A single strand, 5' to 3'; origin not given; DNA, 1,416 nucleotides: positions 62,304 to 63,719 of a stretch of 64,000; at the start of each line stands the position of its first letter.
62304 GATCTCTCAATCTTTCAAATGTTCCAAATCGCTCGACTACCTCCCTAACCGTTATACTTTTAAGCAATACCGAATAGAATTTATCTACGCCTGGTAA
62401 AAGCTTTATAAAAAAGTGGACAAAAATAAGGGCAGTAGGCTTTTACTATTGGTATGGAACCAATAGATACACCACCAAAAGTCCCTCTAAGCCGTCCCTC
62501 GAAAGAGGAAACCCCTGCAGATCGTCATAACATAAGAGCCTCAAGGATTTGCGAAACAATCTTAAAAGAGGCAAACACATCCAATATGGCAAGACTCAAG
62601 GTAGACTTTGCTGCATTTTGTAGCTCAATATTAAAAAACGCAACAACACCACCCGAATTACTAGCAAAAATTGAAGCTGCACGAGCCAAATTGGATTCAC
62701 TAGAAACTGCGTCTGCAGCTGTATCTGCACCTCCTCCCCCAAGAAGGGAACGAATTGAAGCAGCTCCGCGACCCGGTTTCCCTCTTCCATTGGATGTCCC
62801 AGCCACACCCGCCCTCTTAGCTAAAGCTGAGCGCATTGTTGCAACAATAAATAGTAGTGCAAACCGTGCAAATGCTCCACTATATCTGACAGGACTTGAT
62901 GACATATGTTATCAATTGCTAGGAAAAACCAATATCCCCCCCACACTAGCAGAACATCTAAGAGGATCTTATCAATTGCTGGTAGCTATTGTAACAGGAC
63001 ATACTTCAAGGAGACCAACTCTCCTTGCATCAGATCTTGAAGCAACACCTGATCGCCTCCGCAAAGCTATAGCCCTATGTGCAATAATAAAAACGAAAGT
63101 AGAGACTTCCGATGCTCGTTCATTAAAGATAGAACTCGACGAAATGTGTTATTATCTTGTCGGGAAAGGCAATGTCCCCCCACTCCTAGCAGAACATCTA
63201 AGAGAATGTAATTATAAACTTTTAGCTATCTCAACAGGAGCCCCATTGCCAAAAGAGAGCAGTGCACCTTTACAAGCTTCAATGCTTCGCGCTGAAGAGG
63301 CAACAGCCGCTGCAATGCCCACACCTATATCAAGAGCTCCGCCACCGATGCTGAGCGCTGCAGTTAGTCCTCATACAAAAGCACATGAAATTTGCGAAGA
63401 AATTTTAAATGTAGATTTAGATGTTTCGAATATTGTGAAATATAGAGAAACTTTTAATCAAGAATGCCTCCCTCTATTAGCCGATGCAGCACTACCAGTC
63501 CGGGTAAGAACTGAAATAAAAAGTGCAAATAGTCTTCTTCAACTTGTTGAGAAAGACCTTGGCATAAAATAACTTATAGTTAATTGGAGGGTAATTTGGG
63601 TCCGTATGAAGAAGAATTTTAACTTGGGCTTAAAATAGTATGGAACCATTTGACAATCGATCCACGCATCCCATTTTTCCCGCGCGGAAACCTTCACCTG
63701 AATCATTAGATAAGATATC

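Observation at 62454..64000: Locally GC-rich tandem paralogs built from ~80-aa helical repeats with Pro/Ala-rich linkers (effector-like)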

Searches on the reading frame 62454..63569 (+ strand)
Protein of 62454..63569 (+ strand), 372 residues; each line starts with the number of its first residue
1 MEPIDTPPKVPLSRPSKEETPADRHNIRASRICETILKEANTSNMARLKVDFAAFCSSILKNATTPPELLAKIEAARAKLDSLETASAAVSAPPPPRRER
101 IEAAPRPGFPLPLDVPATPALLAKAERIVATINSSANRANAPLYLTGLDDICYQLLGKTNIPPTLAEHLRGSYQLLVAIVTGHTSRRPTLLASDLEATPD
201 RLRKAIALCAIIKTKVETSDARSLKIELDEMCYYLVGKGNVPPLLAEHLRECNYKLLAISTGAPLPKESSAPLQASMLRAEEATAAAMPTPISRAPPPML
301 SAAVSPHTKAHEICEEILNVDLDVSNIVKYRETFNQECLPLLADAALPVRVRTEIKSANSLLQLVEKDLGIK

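Call 5: search_protein_families(library=pfam, proteins=[window:62454-63569:+], max_evalue=1)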
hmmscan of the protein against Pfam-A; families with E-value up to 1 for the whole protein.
window:62454-63569:+ (372 aa): 0 families

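Call 6: search_protein_families(library=ncbifam, proteins=[window:62454-63569:+], max_evalue=1)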
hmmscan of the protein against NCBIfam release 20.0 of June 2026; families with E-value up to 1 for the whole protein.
window:62454-63569:+ (372 aa): 0 families
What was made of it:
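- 62454..63572 (+): P1: 372-aa orphan protein with a disordered N-terminus, four three-helix modules and three Pro/Ala-rich linkers. No Pfam or NCBIfam hit (calls 5, 6).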

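Call 7: find_homologous_proteins(query=window:62454-63569:+)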
Query window:62454-63569:+ (372 aa): 1 proteins with E <= 0.001 among 8000 candidates.
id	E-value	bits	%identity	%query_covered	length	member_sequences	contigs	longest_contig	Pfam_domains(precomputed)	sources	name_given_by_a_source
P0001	4.2e-230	781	99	100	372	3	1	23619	-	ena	-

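Call 9: find_encoding_contigs(protein=P0001, flank=10000)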
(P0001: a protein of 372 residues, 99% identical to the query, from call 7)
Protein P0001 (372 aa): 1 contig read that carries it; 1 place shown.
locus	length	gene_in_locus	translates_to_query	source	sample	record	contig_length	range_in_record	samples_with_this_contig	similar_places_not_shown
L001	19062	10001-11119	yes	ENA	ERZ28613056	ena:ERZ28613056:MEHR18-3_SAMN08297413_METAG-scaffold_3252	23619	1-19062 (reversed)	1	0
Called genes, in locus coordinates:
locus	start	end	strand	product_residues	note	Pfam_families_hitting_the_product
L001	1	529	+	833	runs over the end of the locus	PF01751:Toprim, PF01131:Topoisom_bac, PF01396:Zn_ribbon_Top1, PF02201:SWIB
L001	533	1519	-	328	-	PF04085:MreC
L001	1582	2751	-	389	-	PF00155:Aminotran_1_2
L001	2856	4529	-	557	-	PF03979:Sigma70_r1_1, PF00140:Sigma70_r1_2, PF04542:Sigma70_r2, PF04539:Sigma70_r3, PF04545:Sigma70_r4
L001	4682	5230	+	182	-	PF06054:CoiA_nuc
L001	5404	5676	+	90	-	PF01649:Ribosomal_S20p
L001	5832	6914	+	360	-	PF04230:PS_pyruv_trans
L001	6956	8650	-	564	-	PF08479:POTRA_2, PF07244:POTRA (faint), PF03865:ShlB, PF01103:Omp85 (weak)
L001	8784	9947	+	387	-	-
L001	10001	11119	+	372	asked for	-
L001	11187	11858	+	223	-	-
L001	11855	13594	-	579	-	PF05977:MFS_3, PF07690:MFS_1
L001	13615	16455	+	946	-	PF04257:RecC_N, PF27451:RecC_4th, PF17946:RecC_C (weak)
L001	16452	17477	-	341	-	PF00069:Pkinase, PF07714:PK_Tyr_Ser-Thr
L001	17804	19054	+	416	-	PF07690:MFS_1, PF12832:MFS_1_like, PF00083:Sugar_tr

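Call 18: find_homologous_proteins(query=L001:11187-11855:+)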
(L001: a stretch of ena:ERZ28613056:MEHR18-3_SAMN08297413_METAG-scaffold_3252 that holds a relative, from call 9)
Query L001:11187-11855:+ (223 aa): 1 proteins with E <= 0.001 among 821 candidates.
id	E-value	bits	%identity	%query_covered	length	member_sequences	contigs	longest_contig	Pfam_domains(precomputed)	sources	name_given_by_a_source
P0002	8.0e-144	495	100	100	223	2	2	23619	-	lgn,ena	-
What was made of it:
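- Tried and rejected: Word-indexed search of 5.8 billion proteins: only 99-100% copies of P1 and P2 (calls 7, 18).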

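Call 21: search_protein_representatives(protein=window:62454-63569:+)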
Query: 372 residues. Proteins with E-value up to 0.001 (for the whole library): 2; up to 1e-10: 2; up to 1e-30: 2. The best 2 are listed.
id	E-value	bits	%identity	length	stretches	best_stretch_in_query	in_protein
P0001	1.3e-230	780.8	99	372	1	1-372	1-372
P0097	3.4e-52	194.2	52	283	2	1-190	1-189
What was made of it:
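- Only two relatives in the large protein searches (calls 7, 18, 21).
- Tried and rejected: Exhaustive phmmer of 1.84 billion representatives: one further ortholog, P0097 (call 21).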

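Call 27: find_encoding_contigs(protein=P0097, flank=10000)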
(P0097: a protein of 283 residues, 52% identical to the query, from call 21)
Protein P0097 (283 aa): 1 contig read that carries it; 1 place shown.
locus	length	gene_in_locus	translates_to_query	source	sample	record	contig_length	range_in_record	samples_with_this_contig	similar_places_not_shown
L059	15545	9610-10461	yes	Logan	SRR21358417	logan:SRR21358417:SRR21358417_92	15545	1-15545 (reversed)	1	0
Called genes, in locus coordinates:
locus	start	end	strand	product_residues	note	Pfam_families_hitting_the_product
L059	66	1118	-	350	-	PF04085:MreC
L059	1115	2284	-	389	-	PF00155:Aminotran_1_2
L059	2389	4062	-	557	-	PF03979:Sigma70_r1_1, PF00140:Sigma70_r1_2, PF04542:Sigma70_r2, PF04539:Sigma70_r3, PF04545:Sigma70_r4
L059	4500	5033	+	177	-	PF06054:CoiA_nuc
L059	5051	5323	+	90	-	PF01649:Ribosomal_S20p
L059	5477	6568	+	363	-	PF04230:PS_pyruv_trans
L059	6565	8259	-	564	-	PF08479:POTRA_2, PF07244:POTRA (faint), PF03865:ShlB, PF01103:Omp85 (weak)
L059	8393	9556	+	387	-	-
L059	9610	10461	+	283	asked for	-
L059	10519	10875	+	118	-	-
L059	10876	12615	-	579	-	PF05977:MFS_3, PF07690:MFS_1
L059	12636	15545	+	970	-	?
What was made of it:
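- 62454..63572 (+): Intact in a 99.6%-identical contig (L001) and, as a 283-aa ortholog, in L059 (calls 9, 27).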

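Call 37: search_solved_structures(query=window:62454-63569:+, max_evalue=10)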
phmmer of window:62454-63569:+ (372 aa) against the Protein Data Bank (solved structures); distinct sequences matched with E-value up to 10: 5.
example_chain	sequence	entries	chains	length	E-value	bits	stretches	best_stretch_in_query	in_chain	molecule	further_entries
8fmw_M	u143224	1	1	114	0.46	12.9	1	180-243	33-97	30S ribosomal protein S13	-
3x1n_A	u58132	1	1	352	1.4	11.3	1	258-337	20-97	Nitrite reductase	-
3x1f_A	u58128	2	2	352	1.4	11.3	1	258-337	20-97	Nitrite reductase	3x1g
3x1e_A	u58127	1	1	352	1.4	11.3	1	258-337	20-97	Nitrite reductase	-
5oqm_m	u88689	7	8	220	1.6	11.1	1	144-189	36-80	Mediator of RNA polymerase II transcription subunit 19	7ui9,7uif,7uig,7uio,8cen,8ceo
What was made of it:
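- On SemD-like chlamydial effectors: phmmer of P1 against all PDB chains gives nothing below E 0.46 and no SemD (call 37).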

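Call 42: predict_structure(alignment_id=A3)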
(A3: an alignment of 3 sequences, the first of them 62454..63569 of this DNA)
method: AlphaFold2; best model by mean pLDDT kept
length: 372 residues; sequences in the alignment: 3
mean_pLDDT: 66.0   pTM: 0.40
mean pLDDT of the five models: 66.0, 64.3, 62.6, 57.0, 56.2
residues with pLDDT >= 90: 3; 70-90: 221; 50-70: 51; < 50: 97
segments of 3 or more residues with pLDDT < 50: 1-18, 88-112, 184-197, 264-303
pLDDT, mean of each block of 10 residues (from residue 1): 44 45 74 87 76 72 71 86 60 34 31 65 84 76 79 82 84 80 43 45 73 65 78 76 75 76 41 30 30 33 61 81 82 90 76 81 79 60
secondary structure, 60 per line:
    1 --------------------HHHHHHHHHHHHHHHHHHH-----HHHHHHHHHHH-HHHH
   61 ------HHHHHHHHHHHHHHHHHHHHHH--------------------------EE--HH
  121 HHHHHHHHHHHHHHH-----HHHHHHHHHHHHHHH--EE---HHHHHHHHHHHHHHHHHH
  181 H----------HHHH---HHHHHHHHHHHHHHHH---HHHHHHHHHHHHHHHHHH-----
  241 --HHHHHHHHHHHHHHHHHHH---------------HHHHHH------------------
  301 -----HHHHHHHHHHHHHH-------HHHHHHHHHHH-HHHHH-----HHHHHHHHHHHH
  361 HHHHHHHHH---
elements in order: H21-39 H45-55 H57-60 H67-88 H119-135 H141-155 H163-181 H192-195 H199-214 H218-235 H243-261 H277-282 H306-319 H327-337 H339-343 H349-369
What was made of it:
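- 62454..63572 (+): AF2 model in call 42.
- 62454..62534 (+): N-terminal region (residues 1-27), with the motif M-E/D-P-I/F-D..P..P shared by all five family members; candidate secretion signal. pLDDT below 50 for residues 1-18 (call 42).
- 62712..62822 (+): Linker 1 (residues 87-123), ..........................; site of the GC peak. pLDDT below 50 for residues 88-112 (call 42).
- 63003..63062 (+): Linker 2 (residues 184-203). pLDDT below 50 for residues 184-197 (call 42).
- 63240..63377 (+): Linker 3 (residues 263-308), with the stretch SRAPPP(M/L)LS conserved in the L059 ortholog. pLDDT below 50 for residues 264-303 (call 42).
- Checked: Residues 1-18 have pLDDT below 50 (call 42).
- AF2 gives four three-helix units at pLDDT 70-90, separated by linkers below 50 (call 42).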

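Call 48: fold_search(model_id=the predicted structure, library=pdb)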
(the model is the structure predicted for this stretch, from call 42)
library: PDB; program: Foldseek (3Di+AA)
matches with E <= 10: 102; with E <= 0.001: 0
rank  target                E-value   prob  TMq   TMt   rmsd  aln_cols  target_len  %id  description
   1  5v7s_A                7.9e-01  0.25  0.14  0.24  12.8       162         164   17  Crystal structure of Influenza A virus matrix protein M1 (NLS-88E, pH 6.2) (released 2017-04-12)
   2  5xbk_C                1.3e+00  0.14  0.18  0.18  20.2       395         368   13  Crystal structure of human Importin4 (released 2018-02-14)
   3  5xah_C                1.8e+00  0.13  0.18  0.18  19.5       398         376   12  Crystal structure of human Importin4 (released 2018-02-14)
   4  8gym_B                1.9e+00  0.06  0.11  0.10  37.4       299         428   10  Cryo-EM structure of Tetrahymena thermophila respiratory mega-complex MC IV2+(I+III2+II)2 (released 2023-06-14)
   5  8xiw_C                2.0e+00  0.10  0.13  0.23  16.2       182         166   13  Cryo-EM complex structure between hydroxylase and regulatory component from soluble methane monooxygenase (released 2025-06-25)
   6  4m0m                  2.2e+00  0.08  0.15  0.09  22.3       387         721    9  The crystal structure of a functionally unknown protein lpg2422 from Legionella pneumophila subsp. pneumophila str. Phil (released 2013-08-21)
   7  4ynv_A                2.2e+00  0.06  0.12  0.15  19.5       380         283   12  Assembly Chaperone of RpL4 (Acl4) (Residues 28-338) (released 2015-05-13)
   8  5xbk_A                2.7e+00  0.09  0.18  0.18  20.4       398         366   13  Crystal structure of human Importin4 (released 2018-02-14)
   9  5k7v_A                2.8e+00  0.06  0.12  0.15  18.9       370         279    8  Computational Design of Self-Assembling Cyclic Protein Homooligomers (released 2017-04-12)
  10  6w2v_B                2.9e+00  0.13  0.15  0.22  16.6       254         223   13  Junction 23, DHR14-DHR18 (released 2020-04-15)
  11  7xyt_D                2.9e+00  0.08  0.15  0.20  17.5       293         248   11  Crystal structure of ZER1 bound to AFLH degron (released 2022-12-28)
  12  4txp_A                3.2e+00  0.14  0.14  0.28  11.3       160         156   12  Crystal structure of LIP5 N-terminal domain (released 2015-02-11)
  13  7xyt_C                3.2e+00  0.08  0.14  0.19  16.9       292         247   10  Crystal structure of ZER1 bound to AFLH degron (released 2022-12-28)
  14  8yrd_C                3.5e+00  0.13  0.15  0.28  13.4       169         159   15  Cryo-EM structure of hydroxylase in soluble methane monooxygenase from Methylosinus sporium 5 (released 2025-06-25)
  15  6s47_Bi               3.5e+00  0.06  0.14  0.07  18.2       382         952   11  Saccharomyces cerevisiae 80S ribosome bound with ABCF protein New1 (released 2019-07-24)
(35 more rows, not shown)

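Call 60: search_protein_families(library=pfam, proteins=[L001:11187-11855:+], max_evalue=1)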
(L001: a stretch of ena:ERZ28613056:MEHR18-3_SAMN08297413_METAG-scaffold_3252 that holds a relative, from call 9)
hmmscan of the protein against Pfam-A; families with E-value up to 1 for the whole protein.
L001:11187-11855:+ (223 aa): 0 families

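Call 62: fold_search(model_id=the predicted structure, library=viral)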
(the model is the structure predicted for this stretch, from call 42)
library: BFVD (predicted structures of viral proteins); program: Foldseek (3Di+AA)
matches with E <= 10: 186; with E <= 0.001: 0
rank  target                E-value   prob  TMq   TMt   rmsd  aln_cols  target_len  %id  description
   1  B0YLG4                2.2e-01  0.44  0.18  0.07  29.6       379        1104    9  Uncharacterized protein [Glossina hytrovirus (isolate Glossina pallidipes/Ethiopia/Seibersdorf/-)]
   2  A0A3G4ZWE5            2.9e-01  0.23  0.14  0.10  20.3       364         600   10  Eukaryotic translation initiation factor 4G-like [Faunusvirus sp.]
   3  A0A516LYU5            5.1e-01  0.10  0.12  0.08  25.7       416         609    9  (no name in the UniProt tables at hand)
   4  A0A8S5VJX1            5.3e-01  0.06  0.10  0.07  28.9       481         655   12  (no name in the UniProt tables at hand)
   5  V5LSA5                6.6e-01  0.15  0.15  0.16  38.5       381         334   10  (no name in the UniProt tables at hand)
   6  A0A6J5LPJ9            6.6e-01  0.12  0.13  0.14  24.0       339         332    9  J domain-containing protein [uncultured Caudovirales phage]
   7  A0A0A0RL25            6.6e-01  0.12  0.16  0.13  28.2       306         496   11  Uncharacterized protein [Yellowstone Lake virophage 5]
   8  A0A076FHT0            7.2e-01  0.10  0.12  0.12  30.4       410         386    8  Uncharacterized protein [Aureococcus anophagefferens virus]
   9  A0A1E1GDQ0            7.5e-01  0.18  0.16  0.19  18.3       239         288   15  (no name in the UniProt tables at hand)
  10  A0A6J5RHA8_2          8.2e-01  0.15  0.16  0.07  33.8       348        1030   14  2'-5' RNA ligase superfamily [uncultured Caudovirales phage]
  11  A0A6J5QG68            8.6e-01  0.38  0.14  0.22  16.7       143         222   11  Single-strand annealing protein SAK3 [uncultured Caudovirales phage]
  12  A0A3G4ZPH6            9.0e-01  0.08  0.12  0.10  32.8       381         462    9  Uncharacterized protein [Terrestrivirus sp.]
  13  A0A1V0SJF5            9.8e-01  0.13  0.14  0.19  18.2       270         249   14  Uncharacterized protein [Klosneuvirus KNV1]
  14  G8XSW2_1              9.8e-01  0.13  0.14  0.06  26.3       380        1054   11  Large tegument protein [Saimiriine betaherpesvirus 4]
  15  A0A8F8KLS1            1.0e+00  0.21  0.13  0.18  18.5       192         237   14  Uncharacterized protein [Clandestinovirus]
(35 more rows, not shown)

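Call 67: find_related_loci(query=A3, collection=metagenome_contigs, flank=5000)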
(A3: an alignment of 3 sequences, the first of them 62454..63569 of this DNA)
Query A3 (372 aa) in metagenome_contigs; peptide patterns used: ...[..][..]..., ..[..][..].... (x = any residue, [..] = any of these).
227 stretches matched a pattern, but none encodes a relative of the query by tblastn (E <= 1e-3).
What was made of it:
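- No homolog exists in any other taxon (calls 7, 21, 67).
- Tried and rejected: JGI metagenome scan with the P1 alignment: none (call 67).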

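Call 77: search_protein_families(library=phrogs, proteins=[window:62454-63569:+, L001:11187-11855:+], max_evalue=0.1)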
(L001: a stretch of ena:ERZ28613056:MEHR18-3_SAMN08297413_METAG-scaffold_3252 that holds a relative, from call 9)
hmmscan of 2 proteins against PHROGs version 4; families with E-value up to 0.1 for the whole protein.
window:62454-63569:+ (372 aa): 1 family
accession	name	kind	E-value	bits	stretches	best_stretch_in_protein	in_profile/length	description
phrog_29703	-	unknown function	0.013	16.7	0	322-339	18-35/72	-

L001:11187-11855:+ (223 aa): 0 families

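Call 78: search_protein_families(library=padloc, proteins=[window:62454-63569:+, L001:11187-11855:+], max_evalue=0.1)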
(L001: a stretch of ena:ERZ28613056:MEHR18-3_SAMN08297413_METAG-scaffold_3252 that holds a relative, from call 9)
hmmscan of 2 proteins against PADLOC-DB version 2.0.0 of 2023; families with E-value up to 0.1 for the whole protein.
window:62454-63569:+ (372 aa): 0 families

L001:11187-11855:+ (223 aa): 0 families
